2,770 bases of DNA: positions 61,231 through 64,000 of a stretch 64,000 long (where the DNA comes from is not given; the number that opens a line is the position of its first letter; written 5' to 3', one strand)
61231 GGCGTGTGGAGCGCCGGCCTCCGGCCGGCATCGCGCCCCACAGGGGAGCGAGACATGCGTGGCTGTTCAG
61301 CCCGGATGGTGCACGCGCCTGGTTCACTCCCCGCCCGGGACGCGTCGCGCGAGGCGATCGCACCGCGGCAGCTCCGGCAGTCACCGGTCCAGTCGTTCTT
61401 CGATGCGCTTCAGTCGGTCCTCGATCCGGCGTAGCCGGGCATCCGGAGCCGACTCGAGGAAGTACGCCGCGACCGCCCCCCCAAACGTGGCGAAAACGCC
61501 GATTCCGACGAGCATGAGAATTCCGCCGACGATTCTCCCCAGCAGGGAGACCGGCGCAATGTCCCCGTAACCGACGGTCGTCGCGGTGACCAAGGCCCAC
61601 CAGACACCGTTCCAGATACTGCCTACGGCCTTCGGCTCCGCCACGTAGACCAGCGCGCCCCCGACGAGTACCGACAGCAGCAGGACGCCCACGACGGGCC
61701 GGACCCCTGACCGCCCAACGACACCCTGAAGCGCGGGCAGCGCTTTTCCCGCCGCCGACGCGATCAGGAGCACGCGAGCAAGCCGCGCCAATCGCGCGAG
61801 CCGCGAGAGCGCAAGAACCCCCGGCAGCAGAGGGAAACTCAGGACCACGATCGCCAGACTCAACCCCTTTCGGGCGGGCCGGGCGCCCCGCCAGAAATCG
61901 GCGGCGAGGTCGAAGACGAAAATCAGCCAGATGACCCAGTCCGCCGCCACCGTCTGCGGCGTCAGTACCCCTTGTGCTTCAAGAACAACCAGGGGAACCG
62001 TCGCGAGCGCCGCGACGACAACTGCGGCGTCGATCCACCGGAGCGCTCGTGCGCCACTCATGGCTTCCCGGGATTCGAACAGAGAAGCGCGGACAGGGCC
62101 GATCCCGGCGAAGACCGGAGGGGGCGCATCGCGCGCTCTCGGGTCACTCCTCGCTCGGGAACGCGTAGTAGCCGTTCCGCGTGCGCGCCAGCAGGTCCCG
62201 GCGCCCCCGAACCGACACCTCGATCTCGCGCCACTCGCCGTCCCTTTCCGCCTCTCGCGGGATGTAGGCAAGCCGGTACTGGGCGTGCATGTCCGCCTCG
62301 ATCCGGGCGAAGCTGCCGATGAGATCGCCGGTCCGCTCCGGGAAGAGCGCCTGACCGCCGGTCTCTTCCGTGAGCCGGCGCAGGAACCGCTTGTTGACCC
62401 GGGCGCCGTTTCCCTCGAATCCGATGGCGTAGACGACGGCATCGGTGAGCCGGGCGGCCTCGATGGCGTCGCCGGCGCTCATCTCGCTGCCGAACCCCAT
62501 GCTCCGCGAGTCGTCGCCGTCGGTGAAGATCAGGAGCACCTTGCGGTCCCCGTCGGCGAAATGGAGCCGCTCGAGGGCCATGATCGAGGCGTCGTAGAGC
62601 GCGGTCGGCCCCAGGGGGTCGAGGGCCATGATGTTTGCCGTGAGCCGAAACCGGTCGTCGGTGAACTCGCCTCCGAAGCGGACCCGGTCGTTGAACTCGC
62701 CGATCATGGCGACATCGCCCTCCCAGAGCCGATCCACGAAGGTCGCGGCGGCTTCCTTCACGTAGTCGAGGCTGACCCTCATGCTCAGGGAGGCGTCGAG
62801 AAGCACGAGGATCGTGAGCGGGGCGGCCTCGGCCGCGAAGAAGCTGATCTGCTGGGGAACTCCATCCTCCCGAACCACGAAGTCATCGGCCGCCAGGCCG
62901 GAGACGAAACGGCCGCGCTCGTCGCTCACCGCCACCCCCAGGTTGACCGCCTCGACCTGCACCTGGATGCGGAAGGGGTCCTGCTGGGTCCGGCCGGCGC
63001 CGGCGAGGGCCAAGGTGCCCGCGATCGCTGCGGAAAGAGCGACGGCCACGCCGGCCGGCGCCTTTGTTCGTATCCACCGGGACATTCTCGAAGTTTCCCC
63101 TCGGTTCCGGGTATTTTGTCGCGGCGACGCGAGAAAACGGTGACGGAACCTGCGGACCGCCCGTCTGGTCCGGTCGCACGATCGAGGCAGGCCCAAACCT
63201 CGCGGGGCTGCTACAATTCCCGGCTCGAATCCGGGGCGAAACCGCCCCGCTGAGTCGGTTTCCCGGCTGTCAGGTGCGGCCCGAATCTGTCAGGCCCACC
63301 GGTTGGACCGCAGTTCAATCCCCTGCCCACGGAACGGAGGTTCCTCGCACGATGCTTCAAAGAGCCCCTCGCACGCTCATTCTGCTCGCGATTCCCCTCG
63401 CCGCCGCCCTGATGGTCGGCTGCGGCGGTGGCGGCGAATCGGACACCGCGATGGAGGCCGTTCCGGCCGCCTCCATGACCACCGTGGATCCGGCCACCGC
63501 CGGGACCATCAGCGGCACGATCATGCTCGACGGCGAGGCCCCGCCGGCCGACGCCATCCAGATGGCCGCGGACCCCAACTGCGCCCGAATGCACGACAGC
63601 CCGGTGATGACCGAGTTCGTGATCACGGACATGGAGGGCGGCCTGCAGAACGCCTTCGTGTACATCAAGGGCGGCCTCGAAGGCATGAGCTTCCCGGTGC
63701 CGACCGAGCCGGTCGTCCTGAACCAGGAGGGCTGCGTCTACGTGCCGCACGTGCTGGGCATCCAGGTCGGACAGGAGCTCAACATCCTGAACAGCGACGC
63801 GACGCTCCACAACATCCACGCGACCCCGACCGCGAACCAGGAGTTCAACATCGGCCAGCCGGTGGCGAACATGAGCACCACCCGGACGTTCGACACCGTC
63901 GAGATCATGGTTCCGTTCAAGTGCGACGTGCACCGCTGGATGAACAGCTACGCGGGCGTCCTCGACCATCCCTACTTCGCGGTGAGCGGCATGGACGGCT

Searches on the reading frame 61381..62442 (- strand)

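Call 7: search_protein_families(library=pfam, proteins=[window:61381-62442:-], max_evalue=0.01)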
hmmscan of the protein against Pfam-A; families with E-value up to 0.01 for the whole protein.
window:61381-62442:- (353 aa): 3 families
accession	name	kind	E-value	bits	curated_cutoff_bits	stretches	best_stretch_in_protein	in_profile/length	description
PF07885.22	Ion_trans_2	-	3.6e-15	56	22.5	1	254-328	2-77/79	Ion channel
PF00520.37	Ion_trans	-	4.2e-07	29.9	25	1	164-328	35-233/241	Ion transport protein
PF00060.32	Lig_chan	-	0.0031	17.8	30.8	0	275-344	42-110/146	Ligand-gated ion channel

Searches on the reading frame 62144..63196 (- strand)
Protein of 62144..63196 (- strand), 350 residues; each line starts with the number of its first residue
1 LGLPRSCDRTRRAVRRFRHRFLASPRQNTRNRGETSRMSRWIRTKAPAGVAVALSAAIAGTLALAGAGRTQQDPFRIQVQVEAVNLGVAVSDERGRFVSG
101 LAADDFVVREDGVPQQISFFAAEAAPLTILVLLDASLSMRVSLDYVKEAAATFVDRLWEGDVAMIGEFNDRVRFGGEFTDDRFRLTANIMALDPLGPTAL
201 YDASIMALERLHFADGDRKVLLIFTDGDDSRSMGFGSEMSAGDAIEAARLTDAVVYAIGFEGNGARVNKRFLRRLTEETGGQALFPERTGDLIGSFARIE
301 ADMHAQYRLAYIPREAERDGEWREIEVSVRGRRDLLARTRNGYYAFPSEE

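Call 7: search_protein_families(library=pfam, proteins=[window:62144-63196:-], max_evalue=0.01)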
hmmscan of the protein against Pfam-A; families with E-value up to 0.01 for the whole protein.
window:62144-63196:- (350 aa): 2 families
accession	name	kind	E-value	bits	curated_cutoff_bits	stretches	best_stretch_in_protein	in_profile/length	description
PF13519.12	VWA_2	-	1.8e-08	35.4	27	1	129-227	1-106/107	von Willebrand factor type A domain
PF00092.34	VWA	-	5.7e-07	30.3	23.8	1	129-285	2-160/174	von Willebrand factor type A domain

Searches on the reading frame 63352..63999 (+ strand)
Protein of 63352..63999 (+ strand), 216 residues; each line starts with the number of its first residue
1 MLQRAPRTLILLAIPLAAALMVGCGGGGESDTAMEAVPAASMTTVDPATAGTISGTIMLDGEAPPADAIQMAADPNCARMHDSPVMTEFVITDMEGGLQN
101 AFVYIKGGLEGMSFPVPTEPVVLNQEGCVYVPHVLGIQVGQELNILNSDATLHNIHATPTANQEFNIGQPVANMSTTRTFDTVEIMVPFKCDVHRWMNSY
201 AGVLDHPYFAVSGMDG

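Call 7: search_protein_families(library=pfam, proteins=[window:63352-63999:+], max_evalue=0.01)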
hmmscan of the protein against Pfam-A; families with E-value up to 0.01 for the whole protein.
window:63352-63999:+ (216 aa): 0 families

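Call 67: find_homologous_proteins(query=window:63352-63999:+, max_evalue=0.00001)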
Query window:63352-63999:+ (216 aa): 4562 proteins with E <= 0.00001 among 6194 candidates; the best 120 are listed.
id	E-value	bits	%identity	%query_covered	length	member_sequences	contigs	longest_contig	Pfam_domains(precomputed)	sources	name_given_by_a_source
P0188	2.1e-135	467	96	100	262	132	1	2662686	-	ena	-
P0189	5.3e-126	436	89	100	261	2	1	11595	PF14686.13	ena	-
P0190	3.3e-125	434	88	100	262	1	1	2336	-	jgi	jgi:plastocyanin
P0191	1.2e-123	429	88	100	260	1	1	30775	PF13620.13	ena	-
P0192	2.1e-122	425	87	100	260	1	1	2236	-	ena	-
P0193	4.6e-122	423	88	100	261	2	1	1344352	-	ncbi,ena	-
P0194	1.7e-121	422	87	100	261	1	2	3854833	PF14686.13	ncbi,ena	-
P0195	4.7e-121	420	86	100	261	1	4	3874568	PF13620.13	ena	-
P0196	1.9e-117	408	82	100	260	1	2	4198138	-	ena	-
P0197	2.1e-117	408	82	100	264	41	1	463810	-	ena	-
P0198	6.4e-115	400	80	100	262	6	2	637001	-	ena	-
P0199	7.0e-112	390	87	85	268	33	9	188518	-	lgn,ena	-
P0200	1.0e-110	386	79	100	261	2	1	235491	-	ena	-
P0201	2.1e-110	385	87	86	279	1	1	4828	-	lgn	-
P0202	2.3e-109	382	89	81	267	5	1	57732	-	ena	-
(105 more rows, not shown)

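Call 74: predict_structure(alignment_id=A3)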
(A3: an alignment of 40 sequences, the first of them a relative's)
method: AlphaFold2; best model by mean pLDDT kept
length: 262 residues; sequences in the alignment: 40
mean_pLDDT: 84.4   pTM: 0.77
mean pLDDT of the five models: 84.4, 82.5, 82.3, 81.4, 80.1
residues with pLDDT >= 90: 148; 70-90: 68; 50-70: 20; < 50: 26
segments of 3 or more residues with pLDDT < 50: 15-34
pLDDT, mean of each block of 10 residues (from residue 1): 51 44 40 50 80 98 87 85 84 94 97 94 86 89 93 88 89 92 94 84 97 97 97 95 98 96 64
secondary structure, 60 per line:
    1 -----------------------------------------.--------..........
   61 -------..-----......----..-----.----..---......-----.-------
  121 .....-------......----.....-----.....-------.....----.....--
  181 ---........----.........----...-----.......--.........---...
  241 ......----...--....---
elements in order: E51-60 H75-80 E102-107 E121-125 E133-138 E143-147 E153-157 E165-169 E174-178 E184-191 E196-204 E209-211 E217-223 E226-234 E238-246 E251-253 E256-259

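Call 76: fold_search(model_id=the predicted structure, library=pdb)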
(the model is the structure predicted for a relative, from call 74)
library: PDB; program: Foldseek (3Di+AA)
matches with E <= 10: 1118; with E <= 0.001: 1
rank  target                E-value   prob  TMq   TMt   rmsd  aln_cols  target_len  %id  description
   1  1mda_A                9.2e-04  1.00  0.28  0.65   8.8       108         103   18  CRYSTAL STRUCTURE OF AN ELECTRON-TRANSFER COMPLEX BETWEEN METHYLAMINE DEHYDROGENASE AND AMICYANIN (released 1993-10-31)
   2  3rym_A                1.3e-03  1.00  0.27  0.62   4.1        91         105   20  Structure of Oxidized M98K mutant of Amicyanin (released 2011-11-23)
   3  4p5r                  1.4e-03  1.00  0.29  0.67   3.7        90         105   21  Structure of oxidized W45Y mutant of amicyanin (released 2014-04-23)
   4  1sfd_A                1.6e-03  1.00  0.28  0.63   4.1        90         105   21  oxidized form of amicyanin mutant P94F (released 2004-07-27)
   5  2idq                  1.6e-03  1.00  0.28  0.64   3.0        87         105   20  Structure of M98A mutant of amicyanin, Cu(II) (released 2007-03-13)
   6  1id2_A                1.7e-03  1.00  0.29  0.66   8.1       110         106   17  CRYSTAL STRUCTURE OF AMICYANIN FROM PARACOCCUS VERSUTUS (THIOBACILLUS VERSUTUS) (released 2001-04-11)
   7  1sf3                  1.9e-03  1.00  0.28  0.64   3.8        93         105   18  Structure of the reduced form of the P94A mutant of amicyanin (released 2004-07-27)
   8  1aaj                  2.2e-03  1.00  0.29  0.67   3.5        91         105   20  CRYSTAL STRUCTURE ANALYSIS OF AMICYANIN AND APOAMICYANIN FROM PARACOCCUS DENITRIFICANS AT 2.0 ANGSTROMS AND 1.8 ANGSTROM (released 1993-10-31)
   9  2qdv                  2.3e-03  1.00  0.29  0.66   3.7        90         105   21  Structure of the Cu(II) form of the M51A mutant of amicyanin (released 2007-12-11)
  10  5fc9_A                2.8e-03  1.00  0.22  0.57   4.2        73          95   20  Novel Purple Cupredoxin from Nitrosopumilus maritimus (released 2016-05-11)
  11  1zia                  3.0e-03  1.00  0.26  0.51   3.8       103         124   16  OXIDIZED PSEUDOAZURIN (released 1997-04-01)
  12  2idt                  3.3e-03  1.00  0.28  0.66   3.5        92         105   18  Structure of M98Q mutant of amicyanin, Cu(II) (released 2007-03-13)
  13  5ysg_C                3.5e-03  1.00  0.28  0.58   3.3        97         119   18  X-ray Crystal Structure of Pseudoazurin Met16Gly Variant, Reduced Form. (released 2018-11-14)
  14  3ply_A                3.5e-03  1.00  0.28  0.65   4.0        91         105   21  Structure of Oxidized P96G Mutant of Amicyanin (released 2011-02-09)
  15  2gb2                  3.5e-03  1.00  0.28  0.64   3.9        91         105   20  The P52G mutant of amicyanin in the Cu(II) state. (released 2006-08-01)
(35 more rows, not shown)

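Call 81: search_protein_representatives(alignment_id=A3)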
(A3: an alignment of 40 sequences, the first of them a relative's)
Query: 40 sequences, 260 profile positions. Proteins with E-value up to 0.001 (for the whole library): 17905; up to 1e-10: 9813; up to 1e-30: 2702. The best 150 are listed.
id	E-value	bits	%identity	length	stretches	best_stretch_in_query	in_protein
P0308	6.9e-128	441.9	-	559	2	42-257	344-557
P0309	2.4e-104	364.7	-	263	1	6-257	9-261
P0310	8.1e-100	349.9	-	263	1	10-257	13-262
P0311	1.8e-99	348.8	-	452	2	46-257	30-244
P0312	2.4e-99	348.3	-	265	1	3-259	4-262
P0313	2.8e-95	335.0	-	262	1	1-257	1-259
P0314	1.9e-94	332.3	-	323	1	29-256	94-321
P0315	6.1e-94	330.6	-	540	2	32-258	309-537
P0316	6.9e-94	330.4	-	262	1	6-258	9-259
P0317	1.7e-92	325.9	-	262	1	2-256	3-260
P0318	8.0e-92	323.7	-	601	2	29-245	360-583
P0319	7.0e-89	314.0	-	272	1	7-258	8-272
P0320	1.3e-88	313.2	-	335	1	37-257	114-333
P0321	2.5e-88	312.2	-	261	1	4-258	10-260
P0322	3.0e-88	311.9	-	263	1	6-257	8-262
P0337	4.0e-84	298.4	-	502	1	44-259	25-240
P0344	6.5e-81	287.9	-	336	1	34-257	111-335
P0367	6.8e-78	278.0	-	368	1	37-250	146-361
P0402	2.0e-73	263.4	-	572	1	36-255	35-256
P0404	3.0e-73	262.8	-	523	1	31-257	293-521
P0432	6.1e-71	255.2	-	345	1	33-257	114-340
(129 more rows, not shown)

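Call 82: search_protein_families(library=pfam, proteins=[P0337, P0402, P0404, P0311, P0367, P0320, P0344, P0432, P0308, P0318], max_evalue=0.001)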
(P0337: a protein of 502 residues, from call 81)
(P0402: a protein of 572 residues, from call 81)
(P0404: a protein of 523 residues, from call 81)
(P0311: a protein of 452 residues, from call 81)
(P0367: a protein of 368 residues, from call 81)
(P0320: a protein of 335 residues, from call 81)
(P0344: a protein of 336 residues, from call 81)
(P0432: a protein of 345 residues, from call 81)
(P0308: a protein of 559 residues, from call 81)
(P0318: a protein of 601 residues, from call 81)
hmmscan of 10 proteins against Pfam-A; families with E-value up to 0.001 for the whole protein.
P0337 (502 aa): 6 families
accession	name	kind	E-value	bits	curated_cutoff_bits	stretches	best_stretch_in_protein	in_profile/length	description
PF02790.20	COX2_TM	-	1e-12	48.5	22.8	1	284-357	13-87/88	Cytochrome C oxidase subunit II, transmembrane domain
PF00116.26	COX2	-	4.4e-11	43.2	22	1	392-476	35-113/120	Cytochrome C oxidase subunit II, periplasmic domain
PF13620.12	CarboxypepD_reg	-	9.8e-08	32.7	32.3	1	189-236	32-80/82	Carboxypeptidase regulatory-like domain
PF13715.12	CarbopepD_reg_2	-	3.5e-06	27.4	32.2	1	187-241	26-80/88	CarboxypepD_reg-like domain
PF13473.12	Cupredoxin_1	-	6.9e-06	26.5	27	1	400-466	32-93/104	Cupredoxin-like domain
PF09430.16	EMC7_beta-sandw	-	0.00019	22.1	26.6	1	184-237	18-73/122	ER membrane protein complex subunit 7, beta-sandwich domain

P0402 (572 aa): 2 families
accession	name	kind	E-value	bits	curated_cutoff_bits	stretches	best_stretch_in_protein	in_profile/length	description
PF06181.16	Urate_ox_N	-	2.4e-73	247.6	26.9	1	303-558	3-263/295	Urate oxidase N-terminal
PF13620.12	CarboxypepD_reg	-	2.8e-05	24.8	32.3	1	209-254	32-78/82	Carboxypeptidase regulatory-like domain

P0404 (523 aa): 2 families
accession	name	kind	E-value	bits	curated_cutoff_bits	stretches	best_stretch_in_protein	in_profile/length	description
PF03626.19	COX4_pro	-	1.2e-11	45.3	28.9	1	12-82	2-71/72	Prokaryotic Cytochrome C oxidase subunit IV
PF13620.12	CarboxypepD_reg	-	2.2e-05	25.1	32.3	1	473-519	32-80/82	Carboxypeptidase regulatory-like domain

P0311 (452 aa): 7 families
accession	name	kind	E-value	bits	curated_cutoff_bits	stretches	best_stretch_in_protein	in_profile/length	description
PF13620.12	CarboxypepD_reg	-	9.5e-17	61.6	32.3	2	399-450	29-81/82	Carboxypeptidase regulatory-like domain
PF13715.12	CarbopepD_reg_2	-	5.5e-11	42.8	32.2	1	391-449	17-75/88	CarboxypepD_reg-like domain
PF14686.12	fn3_3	-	2.8e-09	37.1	24.4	0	403-441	29-70/75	Polysaccharide lyase family 4, domain II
PF09430.16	EMC7_beta-sandw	-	7.9e-08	33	26.6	0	194-246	22-75/122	ER membrane protein complex subunit 7, beta-sandwich domain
PF17802.7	SpaA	-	6.3e-05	23.5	23.1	0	195-216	36-57/91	Prealbumin-like fold domain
PF13473.12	Cupredoxin_1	-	0.00018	21.9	27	0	312-367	21-77/104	Cupredoxin-like domain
PF07495.19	Y_Y_Y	-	0.00026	21.3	26.6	0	404-427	24-47/65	Y_Y_Y domain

P0367 (368 aa): 3 families
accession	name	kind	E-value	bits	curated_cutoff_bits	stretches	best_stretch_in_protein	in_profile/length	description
PF13620.12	CarboxypepD_reg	-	1.6e-08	35.2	32.3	1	318-363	31-77/82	Carboxypeptidase regulatory-like domain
PF14686.12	fn3_3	-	1.5e-05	25.1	24.4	1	313-358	23-69/75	Polysaccharide lyase family 4, domain II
PF13715.12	CarbopepD_reg_2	-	9.2e-05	22.8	32.2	1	319-361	28-70/88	CarboxypepD_reg-like domain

P0320 (335 aa): 1 family
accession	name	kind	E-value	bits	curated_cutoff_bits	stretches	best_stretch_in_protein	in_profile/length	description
PF13620.12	CarboxypepD_reg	-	0.00016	22.4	32.3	1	284-331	32-80/82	Carboxypeptidase regulatory-like domain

P0344 (336 aa): 3 families
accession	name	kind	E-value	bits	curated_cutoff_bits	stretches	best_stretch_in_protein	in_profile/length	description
PF13620.12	CarboxypepD_reg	-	6e-10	39.8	32.3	1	286-333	32-80/82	Carboxypeptidase regulatory-like domain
PF14686.12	fn3_3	-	1.4e-05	25.2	24.4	1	289-329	32-74/75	Polysaccharide lyase family 4, domain II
PF13715.12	CarbopepD_reg_2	-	0.00034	21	32.2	1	284-333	26-75/88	CarboxypepD_reg-like domain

P0432 (345 aa): 2 families
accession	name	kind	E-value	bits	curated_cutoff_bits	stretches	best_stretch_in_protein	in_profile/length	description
PF13620.12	CarboxypepD_reg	-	3.8e-09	37.2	32.3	1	289-340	31-82/82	Carboxypeptidase regulatory-like domain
PF09430.16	EMC7_beta-sandw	-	0.00017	22.2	26.6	1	285-331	18-61/122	ER membrane protein complex subunit 7, beta-sandwich domain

P0308 (559 aa): 5 families
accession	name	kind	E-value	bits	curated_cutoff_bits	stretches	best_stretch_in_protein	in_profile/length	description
PF13620.12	CarboxypepD_reg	-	8.1e-13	49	32.3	2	291-333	29-74/82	Carboxypeptidase regulatory-like domain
PF09430.16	EMC7_beta-sandw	-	1.6e-10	41.6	26.6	1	504-547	19-62/122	ER membrane protein complex subunit 7, beta-sandwich domain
PF13715.12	CarbopepD_reg_2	-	2.9e-09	37.3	32.2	1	285-340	19-74/88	CarboxypepD_reg-like domain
PF14686.12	fn3_3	-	7.8e-06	26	24.4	0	292-322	27-57/75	Polysaccharide lyase family 4, domain II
PF13490.11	zf-HC2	-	0.00026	21.5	22.2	1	3-36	1-34/35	Putative zinc-finger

P0318 (601 aa): 5 families
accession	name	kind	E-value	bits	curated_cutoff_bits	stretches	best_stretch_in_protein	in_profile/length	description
PF13620.12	CarboxypepD_reg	-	3.2e-13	50.3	32.3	1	540-584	22-70/82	Carboxypeptidase regulatory-like domain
PF09430.16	EMC7_beta-sandw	-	1.1e-08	35.7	26.6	0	541-571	18-48/122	ER membrane protein complex subunit 7, beta-sandwich domain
PF13715.12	CarbopepD_reg_2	-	6.7e-07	29.7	32.2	0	534-578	16-60/88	CarboxypepD_reg-like domain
PF14686.12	fn3_3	-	2.4e-06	27.7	24.4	0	540-568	23-51/75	Polysaccharide lyase family 4, domain II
PF23193.1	NOMO_3rd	-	0.00059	20.3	27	0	261-312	62-100/120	NOMO third transthyretin-like domain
